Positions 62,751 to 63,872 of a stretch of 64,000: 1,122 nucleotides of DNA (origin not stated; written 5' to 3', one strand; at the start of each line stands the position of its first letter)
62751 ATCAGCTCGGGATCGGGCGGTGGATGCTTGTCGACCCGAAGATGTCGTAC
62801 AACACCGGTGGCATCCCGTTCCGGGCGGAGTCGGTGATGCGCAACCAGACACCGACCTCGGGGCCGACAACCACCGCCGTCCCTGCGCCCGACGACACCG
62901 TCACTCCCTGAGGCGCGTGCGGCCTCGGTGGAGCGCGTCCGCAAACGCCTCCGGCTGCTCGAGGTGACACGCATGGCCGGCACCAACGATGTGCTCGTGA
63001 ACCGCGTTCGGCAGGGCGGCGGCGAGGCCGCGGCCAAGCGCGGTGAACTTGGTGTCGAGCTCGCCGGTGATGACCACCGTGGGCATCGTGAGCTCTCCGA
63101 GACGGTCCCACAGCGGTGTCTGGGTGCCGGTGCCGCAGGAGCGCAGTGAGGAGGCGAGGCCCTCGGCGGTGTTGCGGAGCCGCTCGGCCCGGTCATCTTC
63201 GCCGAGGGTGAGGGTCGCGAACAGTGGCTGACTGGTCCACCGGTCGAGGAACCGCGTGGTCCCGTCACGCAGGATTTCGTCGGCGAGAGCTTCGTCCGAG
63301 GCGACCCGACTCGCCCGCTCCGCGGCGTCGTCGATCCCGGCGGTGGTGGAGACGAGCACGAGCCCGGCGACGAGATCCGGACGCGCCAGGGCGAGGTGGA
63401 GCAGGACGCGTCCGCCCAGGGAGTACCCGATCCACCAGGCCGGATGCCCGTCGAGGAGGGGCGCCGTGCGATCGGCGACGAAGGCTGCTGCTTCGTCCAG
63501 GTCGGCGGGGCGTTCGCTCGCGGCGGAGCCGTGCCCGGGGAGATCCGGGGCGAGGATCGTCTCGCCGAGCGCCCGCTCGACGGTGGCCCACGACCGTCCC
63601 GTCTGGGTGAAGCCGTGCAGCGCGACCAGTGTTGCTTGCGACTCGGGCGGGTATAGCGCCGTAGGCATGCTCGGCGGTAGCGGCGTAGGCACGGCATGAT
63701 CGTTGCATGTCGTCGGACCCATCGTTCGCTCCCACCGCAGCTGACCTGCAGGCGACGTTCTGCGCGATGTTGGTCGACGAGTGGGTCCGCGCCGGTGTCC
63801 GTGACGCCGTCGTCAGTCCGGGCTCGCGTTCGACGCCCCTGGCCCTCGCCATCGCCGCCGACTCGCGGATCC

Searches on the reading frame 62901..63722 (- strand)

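Call 61: search_protein_families(library=pfam, proteins=[window:62901-63722:-], max_evalue=0.00001)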
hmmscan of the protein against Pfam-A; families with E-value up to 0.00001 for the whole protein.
window:62901-63722:- (273 aa): 3 families
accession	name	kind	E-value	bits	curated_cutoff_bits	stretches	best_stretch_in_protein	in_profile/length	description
PF12697.13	Abhydrolase_6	-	9.9e-24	85.6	26.3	1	32-263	1-217/217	Alpha/beta hydrolase family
PF00561.26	Abhydrolase_1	-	1.3e-19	71.3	25.8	1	31-256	2-244/245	alpha/beta hydrolase fold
PF12146.15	Hydrolase_4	-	2.5e-09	37.3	27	1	27-224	2-203/239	Serine aminopeptidase, S33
